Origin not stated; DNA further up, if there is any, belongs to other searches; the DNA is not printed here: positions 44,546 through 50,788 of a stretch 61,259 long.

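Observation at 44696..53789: Three consecutive genes share an unassigned ~190-aa N-terminal module fused to three different back ends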

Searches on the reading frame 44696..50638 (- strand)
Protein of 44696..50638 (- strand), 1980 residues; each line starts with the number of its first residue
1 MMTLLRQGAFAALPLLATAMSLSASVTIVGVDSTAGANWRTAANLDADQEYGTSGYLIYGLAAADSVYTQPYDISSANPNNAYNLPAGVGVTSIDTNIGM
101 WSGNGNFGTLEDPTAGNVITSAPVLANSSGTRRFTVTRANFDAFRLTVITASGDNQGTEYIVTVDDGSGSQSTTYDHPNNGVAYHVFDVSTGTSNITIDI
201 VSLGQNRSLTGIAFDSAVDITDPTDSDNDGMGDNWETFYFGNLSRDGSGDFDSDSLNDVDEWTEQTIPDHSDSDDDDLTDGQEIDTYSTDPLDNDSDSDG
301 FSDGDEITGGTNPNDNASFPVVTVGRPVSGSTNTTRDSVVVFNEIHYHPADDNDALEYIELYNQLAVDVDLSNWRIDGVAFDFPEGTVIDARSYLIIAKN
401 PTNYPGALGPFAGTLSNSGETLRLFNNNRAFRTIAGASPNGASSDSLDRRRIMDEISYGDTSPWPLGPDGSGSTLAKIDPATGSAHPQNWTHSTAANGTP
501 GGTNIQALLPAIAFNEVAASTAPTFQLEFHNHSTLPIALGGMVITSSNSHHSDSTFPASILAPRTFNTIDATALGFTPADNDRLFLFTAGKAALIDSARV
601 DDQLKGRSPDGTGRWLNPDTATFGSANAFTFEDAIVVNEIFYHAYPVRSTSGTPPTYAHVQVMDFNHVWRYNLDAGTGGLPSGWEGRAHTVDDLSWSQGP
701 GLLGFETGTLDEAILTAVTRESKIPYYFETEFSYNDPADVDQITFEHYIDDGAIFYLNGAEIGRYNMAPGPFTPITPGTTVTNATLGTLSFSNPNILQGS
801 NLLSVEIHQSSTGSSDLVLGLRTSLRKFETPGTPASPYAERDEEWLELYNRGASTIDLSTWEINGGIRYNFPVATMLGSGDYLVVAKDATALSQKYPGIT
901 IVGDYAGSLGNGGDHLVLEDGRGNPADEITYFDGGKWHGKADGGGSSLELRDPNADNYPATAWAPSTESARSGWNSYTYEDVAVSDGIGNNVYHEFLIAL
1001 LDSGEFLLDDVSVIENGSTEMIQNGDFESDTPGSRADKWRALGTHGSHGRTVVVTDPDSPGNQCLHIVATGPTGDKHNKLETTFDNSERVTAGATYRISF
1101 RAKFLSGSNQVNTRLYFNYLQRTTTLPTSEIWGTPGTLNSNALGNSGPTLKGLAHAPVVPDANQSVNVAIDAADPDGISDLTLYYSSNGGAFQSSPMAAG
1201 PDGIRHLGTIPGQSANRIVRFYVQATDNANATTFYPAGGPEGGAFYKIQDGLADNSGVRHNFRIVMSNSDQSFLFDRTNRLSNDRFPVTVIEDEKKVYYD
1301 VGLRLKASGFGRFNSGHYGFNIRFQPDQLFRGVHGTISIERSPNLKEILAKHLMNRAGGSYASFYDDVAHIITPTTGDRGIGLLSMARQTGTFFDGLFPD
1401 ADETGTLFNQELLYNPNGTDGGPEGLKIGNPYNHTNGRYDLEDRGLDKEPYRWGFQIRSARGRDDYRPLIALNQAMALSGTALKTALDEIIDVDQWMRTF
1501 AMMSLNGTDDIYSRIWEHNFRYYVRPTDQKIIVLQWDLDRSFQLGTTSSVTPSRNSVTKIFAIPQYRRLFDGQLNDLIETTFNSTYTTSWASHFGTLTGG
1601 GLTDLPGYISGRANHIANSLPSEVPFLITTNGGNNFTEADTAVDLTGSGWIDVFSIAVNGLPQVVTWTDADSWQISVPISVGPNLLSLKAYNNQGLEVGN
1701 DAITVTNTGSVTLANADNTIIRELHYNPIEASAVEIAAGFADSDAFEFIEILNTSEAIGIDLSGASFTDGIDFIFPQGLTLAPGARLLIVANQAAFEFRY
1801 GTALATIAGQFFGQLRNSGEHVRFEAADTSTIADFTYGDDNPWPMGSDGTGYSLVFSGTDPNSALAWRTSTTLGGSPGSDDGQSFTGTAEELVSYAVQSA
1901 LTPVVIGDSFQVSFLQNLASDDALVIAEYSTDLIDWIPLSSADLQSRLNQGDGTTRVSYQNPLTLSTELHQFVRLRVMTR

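Call 4: search_protein_families(library=pfam, proteins=[window:44696-50638:-], max_evalue=0.1)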
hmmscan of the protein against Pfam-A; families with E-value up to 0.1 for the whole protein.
window:44696-50638:- (1980 aa): 4 families
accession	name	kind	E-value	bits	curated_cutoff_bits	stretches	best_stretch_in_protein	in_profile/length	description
PF00932.25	LTD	-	8.2e-43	145.7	34.3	3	338-428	6-98/109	Lamin Tail Domain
PF08757.17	CotH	-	5.7e-06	26.5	23.8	1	1471-1590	147-276/322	CotH kinase protein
PF02018.23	CBM_4_9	-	4.9e-05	24.2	25.9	1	1020-1124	2-90/136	Carbohydrate binding domain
PF18884.5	TSP3_bac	-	0.0011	19.2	25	1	295-315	1-21/22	Bacterial TSP3 repeat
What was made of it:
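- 49637..49990 (-): A residues 217-334: TSP3-like Asp-rich linker; its first part is homologous to B's. TSP3_bac scores 19.2 bits, sub-threshold (call 4).
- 45869..46228 (-): A residues 1471-1590: best-matching stretch of the CotH kinase-like domain. Pfam CotH 26.5 bits against a cut-off of 23.8 (call 4).
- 49355..49627 (-): A residues 338-428: first of three lamin-tail domains (LTD). Pfam LTD E 8e-43 in three stretches (call 4).
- On CotH kinase-like / LTD proteins (back end of A): CotH 26.5 against 23.8 bits; LTD 145.7 against 34.3 bits, in three stretches (call 4).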

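Call 5: search_protein_families(library=ncbifam, proteins=[window:44696-50638:-], max_evalue=0.1)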
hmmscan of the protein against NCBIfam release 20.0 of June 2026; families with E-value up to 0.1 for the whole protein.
window:44696-50638:- (1980 aa): 1 family
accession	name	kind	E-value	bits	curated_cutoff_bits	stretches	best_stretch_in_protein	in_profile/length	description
NF042425.1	Amuc_1099_fam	equivalog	0.00011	21.9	50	1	284-323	118-157/321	Amuc_1099 family pilus-like system protein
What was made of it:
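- Closest known: Small single-domain PEP-CTERM protein families of NCBIfam. Same: These give the best NCBIfam hits for C (call 5).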

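Call 31: list_cluster_members(proteins=[window:44696-50638:-, window:50715-52847:-, P0001, P0029, P0044, P0048, P0051])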
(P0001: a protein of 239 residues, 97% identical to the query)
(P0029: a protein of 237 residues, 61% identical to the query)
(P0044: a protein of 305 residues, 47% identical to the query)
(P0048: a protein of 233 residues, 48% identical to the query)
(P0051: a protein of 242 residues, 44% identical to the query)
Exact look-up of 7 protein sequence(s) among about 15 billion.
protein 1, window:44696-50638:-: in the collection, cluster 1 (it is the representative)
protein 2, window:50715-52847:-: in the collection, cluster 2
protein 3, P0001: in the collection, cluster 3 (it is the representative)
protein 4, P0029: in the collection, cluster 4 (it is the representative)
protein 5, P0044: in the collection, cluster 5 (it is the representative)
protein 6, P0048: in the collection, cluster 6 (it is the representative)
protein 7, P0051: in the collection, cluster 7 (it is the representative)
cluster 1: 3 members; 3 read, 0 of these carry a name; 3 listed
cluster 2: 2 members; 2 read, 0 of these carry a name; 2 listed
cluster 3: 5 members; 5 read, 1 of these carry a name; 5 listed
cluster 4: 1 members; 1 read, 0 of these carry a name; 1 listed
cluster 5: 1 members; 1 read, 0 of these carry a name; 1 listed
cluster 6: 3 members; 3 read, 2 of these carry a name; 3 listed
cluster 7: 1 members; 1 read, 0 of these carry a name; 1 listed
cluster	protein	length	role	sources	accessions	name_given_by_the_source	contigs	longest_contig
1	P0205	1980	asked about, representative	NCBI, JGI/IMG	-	-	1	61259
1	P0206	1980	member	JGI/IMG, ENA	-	-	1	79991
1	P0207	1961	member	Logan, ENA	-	-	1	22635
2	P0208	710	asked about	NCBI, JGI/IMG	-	-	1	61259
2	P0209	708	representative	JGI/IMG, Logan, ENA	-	-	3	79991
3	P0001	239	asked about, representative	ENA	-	-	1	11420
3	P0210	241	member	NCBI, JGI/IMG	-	-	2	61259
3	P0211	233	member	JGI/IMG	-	hypothetical protein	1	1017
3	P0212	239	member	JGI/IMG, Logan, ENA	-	-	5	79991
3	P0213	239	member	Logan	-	-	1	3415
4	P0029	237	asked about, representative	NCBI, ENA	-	-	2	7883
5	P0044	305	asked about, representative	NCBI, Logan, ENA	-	-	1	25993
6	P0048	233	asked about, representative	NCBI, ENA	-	-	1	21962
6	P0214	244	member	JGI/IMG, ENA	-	hypothetical protein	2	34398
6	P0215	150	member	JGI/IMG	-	hypothetical protein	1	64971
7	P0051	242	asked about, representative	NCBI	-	-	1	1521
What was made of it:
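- Checked: B is 50715..52847 from ATG MKMPHL (710 aa, the length on record for the window's own gene, call 31); the mechanical ORF list starts it at an upstream TTG, 52985 (756 aa).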
